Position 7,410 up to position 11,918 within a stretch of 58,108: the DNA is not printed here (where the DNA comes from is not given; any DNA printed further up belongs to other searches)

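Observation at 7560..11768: Single 1402-aa polypeptide combining SF3 helicase, prim-pol and a complete family B DNA polymerase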

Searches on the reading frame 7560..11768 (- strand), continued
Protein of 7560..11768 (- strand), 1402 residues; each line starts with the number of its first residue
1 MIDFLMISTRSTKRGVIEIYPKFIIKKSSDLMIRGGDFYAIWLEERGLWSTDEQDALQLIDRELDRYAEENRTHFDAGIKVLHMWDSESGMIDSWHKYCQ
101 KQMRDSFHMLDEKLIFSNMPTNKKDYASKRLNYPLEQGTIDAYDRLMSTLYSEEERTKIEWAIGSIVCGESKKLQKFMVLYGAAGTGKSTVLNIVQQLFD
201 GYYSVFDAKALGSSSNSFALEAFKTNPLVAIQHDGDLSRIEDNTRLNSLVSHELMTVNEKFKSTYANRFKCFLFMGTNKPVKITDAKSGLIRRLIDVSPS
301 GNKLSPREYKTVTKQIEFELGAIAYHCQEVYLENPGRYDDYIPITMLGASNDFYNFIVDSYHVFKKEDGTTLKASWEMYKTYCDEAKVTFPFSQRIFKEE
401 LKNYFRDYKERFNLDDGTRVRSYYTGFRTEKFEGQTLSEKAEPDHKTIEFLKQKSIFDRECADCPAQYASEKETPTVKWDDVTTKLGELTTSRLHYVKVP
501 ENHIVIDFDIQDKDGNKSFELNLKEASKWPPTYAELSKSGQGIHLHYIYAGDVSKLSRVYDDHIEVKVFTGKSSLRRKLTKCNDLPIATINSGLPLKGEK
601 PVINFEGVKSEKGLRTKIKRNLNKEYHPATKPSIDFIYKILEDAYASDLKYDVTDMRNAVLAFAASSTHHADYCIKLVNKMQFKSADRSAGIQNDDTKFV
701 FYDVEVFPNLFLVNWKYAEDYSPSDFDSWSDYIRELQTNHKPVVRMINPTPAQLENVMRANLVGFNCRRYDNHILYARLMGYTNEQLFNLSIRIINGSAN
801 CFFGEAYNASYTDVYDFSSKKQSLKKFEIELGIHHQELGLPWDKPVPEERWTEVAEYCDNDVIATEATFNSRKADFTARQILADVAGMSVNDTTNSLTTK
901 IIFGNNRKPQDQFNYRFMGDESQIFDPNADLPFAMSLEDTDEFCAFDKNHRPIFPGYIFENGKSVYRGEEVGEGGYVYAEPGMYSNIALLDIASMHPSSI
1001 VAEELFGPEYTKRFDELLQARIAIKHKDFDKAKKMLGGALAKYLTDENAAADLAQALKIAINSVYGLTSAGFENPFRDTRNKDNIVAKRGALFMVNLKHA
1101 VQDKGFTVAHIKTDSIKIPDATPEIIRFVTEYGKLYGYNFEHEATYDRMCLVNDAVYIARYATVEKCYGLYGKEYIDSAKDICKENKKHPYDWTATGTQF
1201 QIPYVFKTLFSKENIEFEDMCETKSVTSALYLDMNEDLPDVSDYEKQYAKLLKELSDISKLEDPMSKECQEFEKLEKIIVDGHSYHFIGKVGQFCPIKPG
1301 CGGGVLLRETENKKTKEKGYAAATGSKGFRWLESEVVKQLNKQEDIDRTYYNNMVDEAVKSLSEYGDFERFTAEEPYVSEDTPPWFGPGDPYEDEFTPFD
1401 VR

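Call 23: search_dna_similar(query=window:7560-11768:-, collection=phages, mode=protein, max_rows=40, rows=spread)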
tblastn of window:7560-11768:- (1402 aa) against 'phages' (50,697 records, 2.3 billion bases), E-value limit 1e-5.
Records with a match: 257; places in all: 257; records where one place covers at least 80% of the query: 252.
Best place of each record, by identity: <60% 257.
By first word of the organism name: Arthrobacter 95; Gordonia 55; Streptomyces 54; Lactococcus 13; Siphovirus 12; Curtobacterium 7; Bacteriophage 4; Rhodococcus 4; Microbacterium 4; Faecalibacterium 2; and 5 more.
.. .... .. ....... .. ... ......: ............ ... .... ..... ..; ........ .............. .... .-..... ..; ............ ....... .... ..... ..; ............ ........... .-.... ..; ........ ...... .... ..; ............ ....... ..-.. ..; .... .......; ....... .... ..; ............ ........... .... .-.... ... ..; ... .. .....
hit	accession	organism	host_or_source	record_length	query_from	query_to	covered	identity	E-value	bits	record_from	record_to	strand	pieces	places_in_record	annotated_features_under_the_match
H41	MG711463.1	Faecalibacterium phage FP_oengus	Faecalibacterium prausnitzii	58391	1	1402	100%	59.0%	0e+0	1607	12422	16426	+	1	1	helicase/polymerase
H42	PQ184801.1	Arthrobacter phage DoctorPepper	Arthrobacter globiformis B-2979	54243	2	1378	98%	49.5%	0e+0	1221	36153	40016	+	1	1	55: DNA primase/polymerase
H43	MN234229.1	Arthrobacter phage StarLord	Arthrobacter globiformis NRRL B-2979 SEA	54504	2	1378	98%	49.5%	0e+0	1221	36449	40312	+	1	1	56: DNA primase/polymerase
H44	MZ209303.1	Arthrobacter phage DevitoJr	Arthrobacter sp. ATCC 21022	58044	2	1374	98%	49.5%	0e+0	1253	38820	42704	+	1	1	56: DNA primase/polymerase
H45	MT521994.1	Gordonia phage Magel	Gordonia terrae NRRL B-16283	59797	1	1381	99%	49.3%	0e+0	1257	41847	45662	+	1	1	63: DNA primase/polymerase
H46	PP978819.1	Gordonia phage Capybara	Gordonia terrae 3612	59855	1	1381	99%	49.2%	0e+0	1255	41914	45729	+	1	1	62: DNA primase/polymerase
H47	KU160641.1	Arthrobacter phage CapnMurica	Arthrobacter sp. ATCC 21022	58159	2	1374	98%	49.4%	0e+0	1256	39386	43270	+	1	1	54: DNA primase/polymerase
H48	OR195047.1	Gordonia phage Artorias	Gordonia rubripertincta NRRL B-16540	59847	1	1381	99%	49.1%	0e+0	1259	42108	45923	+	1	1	62: DNA primase/polymerase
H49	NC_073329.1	Arthrobacter phage Breylor17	Arthrobacter sp. ATCC 21022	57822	2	1374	98%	49.3%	0e+0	1253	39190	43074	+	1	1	56: DNA polymerase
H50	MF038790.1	Arthrobacter phage Niktson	Arthrobacter sp. ATCC 21022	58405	2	1376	98%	49.2%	0e+0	1258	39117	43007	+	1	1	DNA primase/polymerase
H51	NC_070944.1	Arthrobacter phage JEGGS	Arthrobacter sp. ATCC 21022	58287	2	1372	98%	49.3%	0e+0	1257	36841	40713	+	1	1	60: DNA primase/polymerase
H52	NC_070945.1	Arthrobacter phage Kardesai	Arthrobacter sp. ATCC 21022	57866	2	1372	98%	49.3%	0e+0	1258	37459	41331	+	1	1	62: DNA primase/polymerase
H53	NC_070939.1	Arthrobacter phage Tribby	Arthrobacter sp. ATCC 21022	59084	2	1372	98%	49.2%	0e+0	1255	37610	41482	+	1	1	DNA primase/polymerase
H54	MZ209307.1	Arthrobacter phage GoCrazy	Arthrobacter sp. ATCC 21022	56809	2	1372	98%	49.1%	0e+0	1253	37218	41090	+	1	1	60: DNA primase/polymerase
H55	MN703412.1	Arthrobacter phage Giantsbane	Arthrobacter globiformis B-2979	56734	2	1374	98%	48.9%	0e+0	1246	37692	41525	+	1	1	59: DNA primase/polymerase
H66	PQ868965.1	Curtobacterium phage Yotsuba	Curtobacterium flaccumfaciens NRRL ...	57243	2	1372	98%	47.6%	0e+0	1200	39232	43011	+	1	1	55: DNA primase/polymerase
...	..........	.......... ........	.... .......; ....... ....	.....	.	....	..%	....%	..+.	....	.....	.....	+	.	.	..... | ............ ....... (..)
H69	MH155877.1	Streptomyces phage Rainydai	Streptomyces scabiei RL-34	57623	1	1372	98%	45.4%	0e+0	1142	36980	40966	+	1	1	57: DNA primase/polymerase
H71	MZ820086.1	Streptomyces phage Bilo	Streptomyces lividans JI 1326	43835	1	1367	98%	44.2%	0e+0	1071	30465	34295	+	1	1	41: DNA primase/polymerase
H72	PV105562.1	Streptomyces phage HazuAndZazu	Streptomyces mirabilis NRRL B-2400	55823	2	1373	98%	43.9%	0e+0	1082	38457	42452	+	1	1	59: DNA primase/polymerase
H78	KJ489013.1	Lactococcus phage P162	Lactococcus lactis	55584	19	1367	96%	37.0%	0e+0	807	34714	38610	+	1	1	hypothetical protein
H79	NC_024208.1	Lactococcus phage P118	Lactococcus lactis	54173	19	1367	96%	36.7%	0e+0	803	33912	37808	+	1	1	DNA polymerase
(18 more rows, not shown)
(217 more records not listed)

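Call 25: get_annotated_region(hit=H5, flank=300)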
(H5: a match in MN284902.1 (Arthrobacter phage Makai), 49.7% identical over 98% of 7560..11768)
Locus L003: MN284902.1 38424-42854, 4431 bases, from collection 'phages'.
description: Arthrobacter phage Makai, complete genome.
organism: Arthrobacter phage Makai (NCBI taxid 2652409)
taxonomy: Viruses; Duplodnaviria; Heunggongvirae; Uroviricota; Caudoviricetes; Gordonvirus
host: Arthrobacter globiformis NRRL B-2979; source: soil; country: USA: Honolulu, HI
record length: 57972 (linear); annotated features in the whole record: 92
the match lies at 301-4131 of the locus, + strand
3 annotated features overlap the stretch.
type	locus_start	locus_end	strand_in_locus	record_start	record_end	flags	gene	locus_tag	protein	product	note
CDS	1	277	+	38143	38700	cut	56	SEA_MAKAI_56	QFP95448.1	hypothetical protein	-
CDS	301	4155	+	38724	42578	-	57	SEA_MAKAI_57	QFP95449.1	DNA primase/polymerase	-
CDS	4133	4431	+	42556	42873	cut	58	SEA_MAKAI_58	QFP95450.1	hypothetical protein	-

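Call 26: get_annotated_region(hit=H23, flank=300)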
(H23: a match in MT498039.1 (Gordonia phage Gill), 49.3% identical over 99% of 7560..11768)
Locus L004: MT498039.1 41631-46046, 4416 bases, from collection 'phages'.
description: Gordonia phage Gill, complete genome.
organism: Gordonia phage Gill (NCBI taxid 2743912)
taxonomy: Viruses; Duplodnaviria; Heunggongvirae; Uroviricota; Caudoviricetes; Deejayvirinae; Tanisvirus; Tanisvirus tanis
host: Gordonia terrae 3612; source: soil; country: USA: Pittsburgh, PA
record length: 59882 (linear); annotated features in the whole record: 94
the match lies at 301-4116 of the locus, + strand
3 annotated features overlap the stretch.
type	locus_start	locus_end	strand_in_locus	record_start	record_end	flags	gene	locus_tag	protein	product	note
CDS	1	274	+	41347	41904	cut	61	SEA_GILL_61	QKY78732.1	hypothetical protein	-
CDS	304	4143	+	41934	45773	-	62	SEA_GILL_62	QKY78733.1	DNA primase/polymerase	-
CDS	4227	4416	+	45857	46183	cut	63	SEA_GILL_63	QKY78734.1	hypothetical protein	-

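Call 27: get_annotated_region(hit=H66, flank=300)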
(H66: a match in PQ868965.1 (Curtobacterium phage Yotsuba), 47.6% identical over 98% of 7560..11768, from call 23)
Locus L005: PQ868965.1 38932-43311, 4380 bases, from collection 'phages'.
description: Curtobacterium phage Yotsuba, complete genome.
organism: Curtobacterium phage Yotsuba (NCBI taxid 3399736)
taxonomy: Viruses; Duplodnaviria; Heunggongvirae; Uroviricota; Caudoviricetes
host: Curtobacterium flaccumfaciens NRRL B-729 SEA; source: soil; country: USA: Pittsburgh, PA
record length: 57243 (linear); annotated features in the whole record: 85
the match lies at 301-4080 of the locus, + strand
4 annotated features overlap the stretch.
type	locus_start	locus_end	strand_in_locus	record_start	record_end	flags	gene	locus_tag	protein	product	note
CDS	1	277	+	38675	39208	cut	54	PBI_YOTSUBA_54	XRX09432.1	hypothetical protein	-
CDS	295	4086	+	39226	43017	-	55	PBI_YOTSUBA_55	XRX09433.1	DNA primase/polymerase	-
CDS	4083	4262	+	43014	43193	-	56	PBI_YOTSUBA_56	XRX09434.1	hypothetical protein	-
CDS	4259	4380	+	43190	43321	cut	57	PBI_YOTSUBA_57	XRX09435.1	hypothetical protein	-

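Call 28: get_annotated_region(hit=H67, flank=300)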
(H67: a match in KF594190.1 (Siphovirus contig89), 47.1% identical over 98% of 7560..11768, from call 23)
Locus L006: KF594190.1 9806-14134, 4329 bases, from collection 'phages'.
description: Siphovirus contig89 strain Day7Noon, partial genome.
organism: Siphovirus contig89 (NCBI taxid 1518022)
taxonomy: Viruses; Duplodnaviria; Heunggongvirae; Uroviricota; Caudoviricetes
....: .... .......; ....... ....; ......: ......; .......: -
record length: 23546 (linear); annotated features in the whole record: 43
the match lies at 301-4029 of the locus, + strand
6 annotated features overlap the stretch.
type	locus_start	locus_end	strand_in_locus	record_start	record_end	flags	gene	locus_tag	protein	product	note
CDS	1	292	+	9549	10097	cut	-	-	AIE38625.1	gp071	-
CDS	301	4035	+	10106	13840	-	-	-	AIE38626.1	gp072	DNA polymerase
CDS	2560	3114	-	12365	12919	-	-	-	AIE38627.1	hypothetical protein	-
CDS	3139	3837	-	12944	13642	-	-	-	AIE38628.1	hypothetical protein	-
CDS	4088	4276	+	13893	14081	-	-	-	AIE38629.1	hypothetical protein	-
CDS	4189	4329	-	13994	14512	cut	-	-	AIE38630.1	hypothetical protein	-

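Call 29: get_annotated_region(hit=H69, flank=300)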
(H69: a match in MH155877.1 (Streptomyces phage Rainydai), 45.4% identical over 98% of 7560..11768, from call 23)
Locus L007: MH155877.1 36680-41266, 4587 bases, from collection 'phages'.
description: Streptomyces phage Rainydai, complete genome.
organism: Streptomyces phage Rainydai (NCBI taxid 2182404)
taxonomy: Viruses; Duplodnaviria; Heunggongvirae; Uroviricota; Caudoviricetes; Bingvirus
host: Streptomyces scabiei RL-34; source: soil; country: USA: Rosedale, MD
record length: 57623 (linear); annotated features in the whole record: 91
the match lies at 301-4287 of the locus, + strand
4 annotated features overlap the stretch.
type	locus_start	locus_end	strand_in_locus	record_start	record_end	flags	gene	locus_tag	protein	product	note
CDS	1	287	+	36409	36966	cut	56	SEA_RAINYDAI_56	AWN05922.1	hypothetical protein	-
CDS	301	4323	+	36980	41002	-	57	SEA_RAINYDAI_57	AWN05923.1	DNA primase/polymerase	-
CDS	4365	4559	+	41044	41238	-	58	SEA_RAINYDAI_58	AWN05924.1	hypothetical protein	-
CDS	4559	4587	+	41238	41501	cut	59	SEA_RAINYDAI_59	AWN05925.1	hypothetical protein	-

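Call 30: get_annotated_region(hit=H72, flank=300)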
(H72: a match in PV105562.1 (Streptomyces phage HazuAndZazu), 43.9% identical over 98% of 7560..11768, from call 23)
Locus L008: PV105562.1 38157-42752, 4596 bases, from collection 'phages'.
description: Streptomyces phage HazuAndZazu, complete genome.
organism: Streptomyces phage HazuAndZazu (NCBI taxid 3396151)
taxonomy: Viruses
host: Streptomyces mirabilis NRRL B-2400; source: soil; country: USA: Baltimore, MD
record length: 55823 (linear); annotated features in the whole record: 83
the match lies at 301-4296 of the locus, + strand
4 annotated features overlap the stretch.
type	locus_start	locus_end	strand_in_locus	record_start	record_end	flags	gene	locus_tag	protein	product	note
CDS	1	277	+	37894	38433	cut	58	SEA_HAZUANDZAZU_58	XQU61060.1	hypothetical protein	-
CDS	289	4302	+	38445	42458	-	59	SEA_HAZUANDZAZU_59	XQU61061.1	DNA primase/polymerase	-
CDS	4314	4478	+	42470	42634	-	60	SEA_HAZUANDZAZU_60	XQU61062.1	hypothetical protein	-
CDS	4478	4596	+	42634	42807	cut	61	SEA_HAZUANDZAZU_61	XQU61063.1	hypothetical protein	-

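Call 44: search_protein_representatives(protein=window:8169-11768:-)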
Query: 1200 residues. Proteins with E-value up to 0.001 (for the whole library): 2041; up to 1e-10: 1203; up to 1e-30: 572. The best 150 are listed.
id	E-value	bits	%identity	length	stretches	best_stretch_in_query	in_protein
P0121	0.0e+00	1722.7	68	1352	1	1-1200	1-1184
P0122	0.0e+00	1520.6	60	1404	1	1-1200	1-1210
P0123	0.0e+00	1408.5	58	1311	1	1-1162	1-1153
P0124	0.0e+00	1381.2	56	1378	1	3-1199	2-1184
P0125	0.0e+00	1350.2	56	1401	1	2-1200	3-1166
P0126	0.0e+00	1334.9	58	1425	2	1-917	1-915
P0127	0.0e+00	1318.6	55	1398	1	3-1173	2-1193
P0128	0.0e+00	1300.5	55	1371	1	1-1161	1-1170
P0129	0.0e+00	1285.3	55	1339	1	1-1160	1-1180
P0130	0.0e+00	1274.1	53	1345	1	3-1163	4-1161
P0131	0.0e+00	1267.1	54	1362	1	2-1163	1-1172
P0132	0.0e+00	1261.0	55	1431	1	2-1160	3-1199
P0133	0.0e+00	1251.9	55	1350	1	1-1165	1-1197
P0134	0.0e+00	1246.0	54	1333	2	12-910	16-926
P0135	0.0e+00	1237.4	52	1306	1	2-1200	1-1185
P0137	0.0e+00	1231.6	52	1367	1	3-1200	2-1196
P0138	0.0e+00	1230.8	54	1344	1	1-1166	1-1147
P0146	0.0e+00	1202.9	51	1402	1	3-1162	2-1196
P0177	0.0e+00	1076.5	49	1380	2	3-686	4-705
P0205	0.0e+00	1018.6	49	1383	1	1-1163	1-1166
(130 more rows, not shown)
